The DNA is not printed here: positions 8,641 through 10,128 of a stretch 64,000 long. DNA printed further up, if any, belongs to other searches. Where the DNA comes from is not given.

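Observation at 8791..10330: XRE regulator translationally coupled to a ~400-aa protein with two HEPN Rx5H motifs (Cas13-like tandem HEPN without CRISPR)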

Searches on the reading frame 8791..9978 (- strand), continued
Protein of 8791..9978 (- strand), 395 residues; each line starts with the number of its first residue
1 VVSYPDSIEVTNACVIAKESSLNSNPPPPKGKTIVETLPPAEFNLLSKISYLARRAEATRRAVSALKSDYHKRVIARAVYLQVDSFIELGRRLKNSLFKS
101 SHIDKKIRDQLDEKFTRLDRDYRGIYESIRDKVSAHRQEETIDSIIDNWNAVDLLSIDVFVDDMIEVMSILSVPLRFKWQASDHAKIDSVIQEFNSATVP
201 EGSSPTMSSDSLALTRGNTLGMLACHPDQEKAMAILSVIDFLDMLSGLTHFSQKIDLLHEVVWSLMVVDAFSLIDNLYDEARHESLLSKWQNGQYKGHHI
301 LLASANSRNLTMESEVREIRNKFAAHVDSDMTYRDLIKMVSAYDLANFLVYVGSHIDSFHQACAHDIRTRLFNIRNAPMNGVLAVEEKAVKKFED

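Call 39: find_homologous_proteins(query=A2, max_evalue=0.00001)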
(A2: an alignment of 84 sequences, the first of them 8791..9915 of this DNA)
Query A2 (84 sequences) (374 aa, profile of the alignment): 44 proteins with E <= 0.00001 among 8000 candidates.
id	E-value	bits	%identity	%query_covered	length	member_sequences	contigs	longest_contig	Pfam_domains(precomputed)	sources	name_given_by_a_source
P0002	2.9e-123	430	83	97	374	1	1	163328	-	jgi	-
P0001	1.3e-121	424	100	100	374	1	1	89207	-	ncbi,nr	ncbi:MAG: hypothetical protein K2Q26_03670 [Bdellovibrionales bacterium]|nr:hypothetical protein [Bd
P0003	3.4e-120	420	76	100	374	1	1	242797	-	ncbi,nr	ncbi:MAG: hypothetical protein K2Q26_02750 [Bdellovibrionales bacterium]|nr:hypothetical protein [Bd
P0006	3.0e-117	410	55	94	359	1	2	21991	PF18734.7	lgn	-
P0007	1.4e-115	404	50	94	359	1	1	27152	PF18734.7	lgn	-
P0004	1.1e-113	398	70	99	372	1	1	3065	-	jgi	jgi:hypothetical protein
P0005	2.3e-113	397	59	100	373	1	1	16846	-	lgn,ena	-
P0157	5.3e-110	386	32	91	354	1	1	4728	PF18734.7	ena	-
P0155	1.4e-78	283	20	79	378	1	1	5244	PF18734.7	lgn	-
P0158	3.6e-78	281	22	93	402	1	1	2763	PF18734.7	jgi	jgi:hypothetical protein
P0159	1.4e-77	279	22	93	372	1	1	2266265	-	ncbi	-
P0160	2.1e-77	279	24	84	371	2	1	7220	PF18734.7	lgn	-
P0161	2.5e-77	278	20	93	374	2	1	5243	-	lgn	-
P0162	3.3e-77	278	22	93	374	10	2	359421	PF18734.7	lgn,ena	-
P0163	3.4e-77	278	22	87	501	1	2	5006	PF18734.7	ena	-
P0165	2.4e-76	275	23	97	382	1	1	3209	PF18734.7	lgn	-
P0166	3.6e-76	275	23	93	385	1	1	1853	PF18734.7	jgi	jgi:hypothetical protein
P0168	6.3e-75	271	21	93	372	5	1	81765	PF18734.7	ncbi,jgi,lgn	ncbi:MAG TPA: hypothetical protein VGH09_05360 [Solirubrobacteraceae bacterium]|jgi:hypothetical pro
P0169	8.4e-75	270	21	87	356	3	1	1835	PF18734.7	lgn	-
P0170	2.2e-73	266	21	93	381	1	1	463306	PF18734.7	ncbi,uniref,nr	ncbi:hypothetical protein [Paraconexibacter algicola]|uniref:Uncharacterized protein n=1 Tax=Paracon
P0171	3.1e-73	265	21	93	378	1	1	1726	PF18734.7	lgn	-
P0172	3.5e-73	265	20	89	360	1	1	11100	PF18734.7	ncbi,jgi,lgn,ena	-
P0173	5.6e-73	264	22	80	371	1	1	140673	PF18734.7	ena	-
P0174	1.1e-72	263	20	90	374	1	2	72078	PF18734.7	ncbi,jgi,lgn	jgi:hypothetical protein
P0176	1.4e-72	263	24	82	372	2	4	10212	PF18734.7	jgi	jgi:hypothetical protein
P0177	2.9e-72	262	23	87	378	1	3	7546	PF18734.7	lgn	-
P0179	6.4e-71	257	26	79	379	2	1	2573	PF18734.7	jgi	jgi:hypothetical protein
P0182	5.6e-67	244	24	96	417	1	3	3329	PF18734.7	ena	-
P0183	6.3e-65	238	22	92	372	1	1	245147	-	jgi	jgi:hypothetical protein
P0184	1.7e-64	236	21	76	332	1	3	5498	PF18734.7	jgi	jgi:hypothetical protein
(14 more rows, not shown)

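Call 40: find_encoding_contigs(protein=P0170, flank=5000, max_places=2)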
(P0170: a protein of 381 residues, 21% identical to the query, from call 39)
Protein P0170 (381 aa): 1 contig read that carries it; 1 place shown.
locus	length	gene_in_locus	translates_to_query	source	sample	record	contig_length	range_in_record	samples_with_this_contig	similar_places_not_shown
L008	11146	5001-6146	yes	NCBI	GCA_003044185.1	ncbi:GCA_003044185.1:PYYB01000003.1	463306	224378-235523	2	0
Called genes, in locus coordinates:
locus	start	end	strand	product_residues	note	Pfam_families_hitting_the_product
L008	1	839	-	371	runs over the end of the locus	PF13401:AAA_22 (faint)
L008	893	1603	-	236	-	-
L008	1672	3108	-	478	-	PF00657:Lipase_GDSL, PF13472:Lipase_GDSL_2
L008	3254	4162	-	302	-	PF26340:DNA-SBD_ScoMcrA, PF13391:HNH_2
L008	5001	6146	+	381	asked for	PF18734:HEPN_AbiU2 (faint)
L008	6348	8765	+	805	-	PF13191:AAA_16 (weak)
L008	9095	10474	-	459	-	-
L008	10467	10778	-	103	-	-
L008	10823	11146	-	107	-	-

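Call 41: find_encoding_contigs(protein=P0159, flank=5000, max_places=2)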
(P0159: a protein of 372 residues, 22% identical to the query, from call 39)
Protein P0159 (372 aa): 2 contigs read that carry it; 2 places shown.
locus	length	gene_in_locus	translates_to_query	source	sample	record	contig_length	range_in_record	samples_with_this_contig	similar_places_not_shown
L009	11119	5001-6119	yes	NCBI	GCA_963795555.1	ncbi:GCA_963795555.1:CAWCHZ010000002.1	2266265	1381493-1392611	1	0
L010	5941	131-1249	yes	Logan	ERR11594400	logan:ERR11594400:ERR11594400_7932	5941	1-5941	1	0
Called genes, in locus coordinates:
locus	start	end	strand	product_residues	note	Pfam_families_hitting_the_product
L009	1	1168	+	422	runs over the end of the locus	PF13579:Glyco_trans_4_4 (faint), PF00201:UDPGT, PF04101:Glyco_tran_28_C, PF06722:EryCIII-like_C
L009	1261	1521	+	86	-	PF08681:TacA1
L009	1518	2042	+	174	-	PF00583:Acetyltransf_1 (weak), PF13673:Acetyltransf_10, PF13508:Acetyltransf_7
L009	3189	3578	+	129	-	-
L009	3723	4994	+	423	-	PF14659:Phage_int_SAM_3, PF22022:Phage_int_M (weak), PF00589:Phage_integrase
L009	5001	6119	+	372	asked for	-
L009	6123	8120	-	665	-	PF13289:SIR2_2 (weak)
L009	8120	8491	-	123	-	PF01648:ACPS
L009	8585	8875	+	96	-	-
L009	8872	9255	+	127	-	PF13560:HTH_31, PF01381:HTH_3, PF12844:HTH_19, PF13413:HTH_25 (faint)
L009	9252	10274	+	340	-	PF06114:Peptidase_M78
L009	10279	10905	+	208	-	PF00112:Peptidase_C1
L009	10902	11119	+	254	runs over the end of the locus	-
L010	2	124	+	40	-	?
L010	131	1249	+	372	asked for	-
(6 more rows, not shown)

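Call 42: find_encoding_contigs(protein=P0162, flank=5000, max_places=2)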
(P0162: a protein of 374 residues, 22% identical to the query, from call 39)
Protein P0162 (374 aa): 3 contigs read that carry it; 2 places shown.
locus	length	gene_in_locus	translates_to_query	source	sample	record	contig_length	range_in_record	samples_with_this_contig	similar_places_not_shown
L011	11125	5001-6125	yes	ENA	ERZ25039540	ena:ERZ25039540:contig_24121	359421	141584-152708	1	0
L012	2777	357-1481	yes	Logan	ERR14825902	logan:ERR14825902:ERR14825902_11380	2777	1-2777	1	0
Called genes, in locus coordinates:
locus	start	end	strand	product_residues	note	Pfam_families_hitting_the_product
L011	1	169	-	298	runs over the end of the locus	PF01609:DDE_Tnp_1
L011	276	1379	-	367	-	-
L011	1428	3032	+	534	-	PF05598:DUF772, PF01609:DDE_Tnp_1, PF13751:DDE_Tnp_1_6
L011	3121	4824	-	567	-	PF14280:DUF4365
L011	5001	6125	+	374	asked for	PF18734:HEPN_AbiU2 (faint)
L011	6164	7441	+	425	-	PF04326:SLFN_AlbA_2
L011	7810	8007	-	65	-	-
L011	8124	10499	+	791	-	PF00270:DEAD (weak), PF04851:ResIII, PF00271:Helicase_C (weak)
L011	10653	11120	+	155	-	-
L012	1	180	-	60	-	?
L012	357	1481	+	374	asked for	PF18734:HEPN_AbiU2 (faint)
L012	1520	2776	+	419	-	?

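Call 43: find_encoding_contigs(protein=P0183, flank=5000, max_places=2)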
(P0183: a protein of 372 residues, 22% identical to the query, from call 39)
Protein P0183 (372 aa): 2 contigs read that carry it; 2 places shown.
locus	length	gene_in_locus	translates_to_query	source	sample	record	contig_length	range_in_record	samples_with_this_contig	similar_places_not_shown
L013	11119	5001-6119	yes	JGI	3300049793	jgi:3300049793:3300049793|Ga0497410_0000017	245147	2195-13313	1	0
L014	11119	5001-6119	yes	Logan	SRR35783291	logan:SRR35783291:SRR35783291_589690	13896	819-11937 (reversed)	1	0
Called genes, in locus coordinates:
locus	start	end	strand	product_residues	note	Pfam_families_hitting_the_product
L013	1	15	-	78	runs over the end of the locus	PF13560:HTH_31, PF12844:HTH_19 (weak), PF01381:HTH_3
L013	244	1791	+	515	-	PF00400:WD40 (faint), PF17164:DUF5122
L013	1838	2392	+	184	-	-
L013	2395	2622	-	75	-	-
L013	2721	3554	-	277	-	PF09509:Hypoth_Ymh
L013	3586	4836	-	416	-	-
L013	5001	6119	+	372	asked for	-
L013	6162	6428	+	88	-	-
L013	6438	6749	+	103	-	-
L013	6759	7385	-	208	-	PF02586:SRAP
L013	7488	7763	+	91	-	-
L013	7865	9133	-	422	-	-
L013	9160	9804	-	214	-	-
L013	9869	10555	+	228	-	-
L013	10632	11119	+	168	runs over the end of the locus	-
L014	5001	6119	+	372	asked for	-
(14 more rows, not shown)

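Call 45: predict_structure(alignment_id=A2)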
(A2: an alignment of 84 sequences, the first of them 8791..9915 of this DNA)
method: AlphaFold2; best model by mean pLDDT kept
length: 374 residues; sequences in the alignment: 84
mean_pLDDT: 95.4   pTM: 0.93
mean pLDDT of the five models: 95.4, 95.2, 94.9, 94.5, 93.9
residues with pLDDT >= 90: 343; 70-90: 22; 50-70: 7; < 50: 2
segments of 3 or more residues with pLDDT < 50: none
pLDDT, mean of each block of 10 residues (from residue 1): 61 90 98 98 97 98 98 98 98 98 95 89 95 98 98 95 98 93 94 94 95 97 97 97 98 96 96 98 98 98 98 97 97 99 98 96 90 95
secondary structure, 60 per line:
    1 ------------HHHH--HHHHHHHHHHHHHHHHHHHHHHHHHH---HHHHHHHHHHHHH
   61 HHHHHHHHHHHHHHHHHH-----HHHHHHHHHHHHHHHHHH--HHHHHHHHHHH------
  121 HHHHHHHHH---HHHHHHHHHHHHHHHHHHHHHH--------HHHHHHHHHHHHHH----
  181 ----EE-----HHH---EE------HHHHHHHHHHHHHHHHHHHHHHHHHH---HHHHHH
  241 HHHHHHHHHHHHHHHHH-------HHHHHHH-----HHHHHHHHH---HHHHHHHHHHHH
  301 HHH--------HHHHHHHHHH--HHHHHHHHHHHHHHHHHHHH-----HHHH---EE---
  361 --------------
elements in order: H13-16 H19-44 H48-78 H84-101 H104-114 H121-129 H133-154 H163-176 H206-231 H235-257 H265-271 H277-285 H289-303 H312-321 H324-343 H349-352

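Call 49: fold_search(model_id=the predicted structure, library=pdb)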
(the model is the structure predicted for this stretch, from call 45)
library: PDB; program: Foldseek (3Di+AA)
matches with E <= 10: 103; with E <= 0.001: 0
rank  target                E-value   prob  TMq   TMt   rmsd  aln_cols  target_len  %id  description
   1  7unh_A                1.0e+00  0.09  0.14  0.19  16.9       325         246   14  De novo designed chlorophyll dimer protein in apo state, SP2 (released 2023-04-19)
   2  6fv6                  1.6e+00  0.05  0.15  0.14  20.5       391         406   10  Monomer structure of the MATE family multidrug resistance transporter Aq_128 from Aquifex aeolicus in the outward-facing (released 2019-03-20)
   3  7cso_A                1.9e+00  0.07  0.12  0.11  21.8       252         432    8  Structure of Ephexin4 DH-PH-SH3 (released 2021-02-24)
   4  5doq_A                2.1e+00  0.06  0.20  0.18  19.1       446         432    9  The structure of bd oxidase from Geobacillus thermodenitrificans (released 2016-05-04)
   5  8iyj_b2               2.1e+00  0.02  0.10  0.10  38.1       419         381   14  Cryo-EM structure of the 48-nm repeat doublet microtubule from mouse sperm (released 2023-07-05)
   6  6bfi_B                2.2e+00  0.12  0.22  0.12  29.8       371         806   12  Vinculin homolog in a sponge (phylum Porifera) reveals vertebrate-like cell adhesions involved in early multicellular  (released 2018-06-13)
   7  7cso_B                2.2e+00  0.06  0.12  0.10  22.2       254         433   10  Structure of Ephexin4 DH-PH-SH3 (released 2021-02-24)
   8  6pt0_R                2.3e+00  0.05  0.16  0.19  22.1       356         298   10  Cryo-EM structure of human cannabinoid receptor 2-Gi protein in complex with agonist WIN 55,212-2 (released 2020-02-12)
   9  8otz_BR               2.3e+00  0.05  0.14  0.13  45.1       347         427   12  48-nm repeat of the native axonemal doublet microtubule from bovine sperm (released 2023-11-22)
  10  8iyj_b5               2.4e+00  0.04  0.14  0.15  36.5       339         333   11  Cryo-EM structure of the 48-nm repeat doublet microtubule from mouse sperm (released 2023-07-05)
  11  8b4o_A                2.4e+00  0.03  0.15  0.13  21.0       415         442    9  Cryo-EM structure of cytochrome bd oxidase from C. glutamicum (released 2022-12-28)
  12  1aep                  2.6e+00  0.14  0.18  0.32   8.9       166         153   13  MOLECULAR STRUCTURE OF AN APOLIPOPROTEIN DETERMINED AT 2.5-ANGSTROMS RESOLUTION (released 1994-01-31)
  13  7unh_B                3.1e+00  0.06  0.15  0.20  16.5       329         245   15  De novo designed chlorophyll dimer protein in apo state, SP2 (released 2023-04-19)
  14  3e0s_A                3.2e+00  0.05  0.16  0.18  22.6       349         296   11  Crystal structure of an uncharacterized protein from Chlorobium tepidum (released 2008-08-26)
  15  9r2g_A                3.2e+00  0.04  0.17  0.17  22.6       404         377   10  Cytochrome bd II oxidase qOR-2 type from Mycobacterium smegmatis (released 2026-03-04)
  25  8yuf_A                5.0e+00  0.09  0.15  0.31   9.6       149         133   13  Crystal structure of HEPN (Q64A) toxin (released 2025-04-02)
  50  8xdj_B                6.5e+00  0.08  0.15  0.30   9.5       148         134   12  Crystal structure of AMPylated HEPN toxin (released 2024-12-18)
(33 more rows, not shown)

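Call 51: search_solved_structures(query=A2, max_evalue=10, show_alignments=3)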
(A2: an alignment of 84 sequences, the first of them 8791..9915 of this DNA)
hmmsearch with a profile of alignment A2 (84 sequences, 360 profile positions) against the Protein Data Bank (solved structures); distinct sequences matched with E-value up to 10: 2.
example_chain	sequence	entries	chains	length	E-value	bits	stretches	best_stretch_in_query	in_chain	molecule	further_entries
2k4v_A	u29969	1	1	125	0.28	13.4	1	73-105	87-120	uncharacterized protein PA1076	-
3jrt_A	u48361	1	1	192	0.73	12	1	260-297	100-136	Integron cassette protein Vpc_cass2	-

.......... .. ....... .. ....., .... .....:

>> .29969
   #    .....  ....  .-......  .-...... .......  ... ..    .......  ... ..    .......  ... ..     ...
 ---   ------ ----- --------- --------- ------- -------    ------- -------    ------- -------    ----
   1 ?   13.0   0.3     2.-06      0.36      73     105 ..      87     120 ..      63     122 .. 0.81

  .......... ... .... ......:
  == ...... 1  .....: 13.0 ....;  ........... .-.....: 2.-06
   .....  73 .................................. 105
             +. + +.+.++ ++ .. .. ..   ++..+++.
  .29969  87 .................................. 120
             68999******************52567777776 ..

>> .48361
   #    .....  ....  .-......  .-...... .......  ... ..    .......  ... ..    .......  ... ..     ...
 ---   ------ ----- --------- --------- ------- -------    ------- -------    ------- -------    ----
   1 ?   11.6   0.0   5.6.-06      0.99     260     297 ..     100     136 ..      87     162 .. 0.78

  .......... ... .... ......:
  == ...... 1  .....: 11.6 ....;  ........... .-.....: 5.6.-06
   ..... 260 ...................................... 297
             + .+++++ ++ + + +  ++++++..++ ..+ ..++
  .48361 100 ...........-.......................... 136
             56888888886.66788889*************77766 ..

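Call 52: search_protein_families(library=pfam, alignment_id=A2, max_evalue=0.01)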
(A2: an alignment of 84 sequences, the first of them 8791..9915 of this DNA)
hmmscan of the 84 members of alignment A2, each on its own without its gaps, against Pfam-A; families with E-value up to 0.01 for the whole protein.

A. member 1, window:8791-9915:- (374 aa): 1 family
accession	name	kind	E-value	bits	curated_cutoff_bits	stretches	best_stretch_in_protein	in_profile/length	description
PF18734.6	HEPN_AbiU2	-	0.0025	17.7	26.8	0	84-162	102-183/193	AbiU2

B. families by the number of members that match (of 84 scanned): 7 families
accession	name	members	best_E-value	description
PF18734.6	HEPN_AbiU2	54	6.2e-10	AbiU2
PF03064.21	U79_P34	1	0.00068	HSV U79 / HCMV P34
PF16703.10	DUF5064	1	0.0026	Domain of unknown function (DUF5064)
PF11479.13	Suppressor_P21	1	0.0039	RNA silencing suppressor P21 C-terminal domain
PF24525.1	TTC3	1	0.0047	TTC3, helical domain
PF10256.14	Erf4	1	0.0054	Golgin subfamily A member 7/ERF4 family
PF03317.18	ELF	1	0.0055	ELF protein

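Call 53: search_dna_similar(query=window:8791-9915:-, collection=plasmids, mode=protein, max_evalue=0.001, max_rows=20)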
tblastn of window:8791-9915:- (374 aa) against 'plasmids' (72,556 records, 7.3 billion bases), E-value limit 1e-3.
Records with a match: 1; places in all: 1; records where one place covers at least 80% of the query: 1.
Best place of each record, by identity: <60% 1.
By first word of the organism name: Agrobacterium 1.
By predicted mobility (MOB-suite, as given by PLSDB): non-mobilizable 1.
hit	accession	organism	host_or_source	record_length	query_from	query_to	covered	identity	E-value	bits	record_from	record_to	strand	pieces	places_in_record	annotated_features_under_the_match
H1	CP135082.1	Agrobacterium pusense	Single cell,Heavy rainforest soil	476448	25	373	93%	19.3%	5e-5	53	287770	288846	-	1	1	record has no annotation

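Call 54: search_dna_similar(query=window:8791-9915:-, collection=phages, mode=protein, max_evalue=0.001, max_rows=20)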
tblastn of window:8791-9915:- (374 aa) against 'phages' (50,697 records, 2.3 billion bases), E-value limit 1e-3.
No match.

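Call 71: fold_search(model_id=the predicted structure, library=viral)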
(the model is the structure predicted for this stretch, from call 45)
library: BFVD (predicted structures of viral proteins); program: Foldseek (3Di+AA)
matches with E <= 10: 64; with E <= 0.001: 0
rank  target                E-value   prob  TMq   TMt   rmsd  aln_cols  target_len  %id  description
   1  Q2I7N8                8.4e-01  0.08  0.16  0.16  21.2       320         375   11  Putative tape measure protein [Streptococcus phage 700P1]
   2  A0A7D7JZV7            1.2e+00  0.04  0.10  0.07  36.4       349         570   10  (no name in the UniProt tables at hand)
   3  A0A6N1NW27            1.3e+00  0.05  0.14  0.15  35.6       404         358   11  Putative ORFan [Tupanvirus deep ocean]
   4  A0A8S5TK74            1.4e+00  0.07  0.16  0.10  21.4       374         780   11  ATPase [Siphoviridae sp. ctwQT14]
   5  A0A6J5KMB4            1.7e+00  0.03  0.10  0.10  30.1       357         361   12  Uncharacterized protein [uncultured Caudovirales phage]
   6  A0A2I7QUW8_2          1.8e+00  0.05  0.16  0.11  15.9       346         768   13  (no name in the UniProt tables at hand)
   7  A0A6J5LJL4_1          2.0e+00  0.03  0.14  0.06  21.3       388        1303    7  LT_GEWL domain containing protein [uncultured Caudovirales phage]
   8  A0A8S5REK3            2.2e+00  0.04  0.14  0.08  26.5       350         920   10  Tail tape measure protein [virus sp. ctqEG8]
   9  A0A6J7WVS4            2.5e+00  0.06  0.17  0.13  22.9       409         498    9  DNA-binding protein Dps [uncultured Caudovirales phage]
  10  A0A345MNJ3            2.6e+00  0.04  0.12  0.17  23.7       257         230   10  (no name in the UniProt tables at hand)
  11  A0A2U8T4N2            2.8e+00  0.02  0.11  0.11  30.3       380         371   10  Uncharacterized protein [White spot syndrome virus]
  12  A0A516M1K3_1          3.4e+00  0.03  0.16  0.08  25.6       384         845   14  (no name in the UniProt tables at hand)
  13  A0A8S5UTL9            3.7e+00  0.01  0.11  0.06  36.2       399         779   12  Uncharacterized protein [Myoviridae sp. ctYA416]
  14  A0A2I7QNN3            4.0e+00  0.02  0.14  0.06  41.2       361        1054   15  (no name in the UniProt tables at hand)
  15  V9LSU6                4.2e+00  0.02  0.12  0.11  22.9       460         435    9  DekiORF40 [Dendrolimus kikuchii nucleopolyhedrovirus]
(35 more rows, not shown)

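Call 74: find_related_loci(query=A1, collection=genome_contigs, flank=8000)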
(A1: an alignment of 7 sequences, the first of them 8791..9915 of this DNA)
Query A1 (374 aa) in genome_contigs; peptide patterns used: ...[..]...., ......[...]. (x = any residue, [..] = any of these).
47 stretches matched a pattern; 1 encode a relative of the query (tblastn E <= 1e-3); 1 distinct loci.
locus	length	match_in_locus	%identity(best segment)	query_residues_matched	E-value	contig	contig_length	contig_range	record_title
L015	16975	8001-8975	30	47-372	2e-39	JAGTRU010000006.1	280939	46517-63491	MAG: Proteobacteria bacterium isolate CTSoil_122 scaffold_18, whole genome shotgun sequence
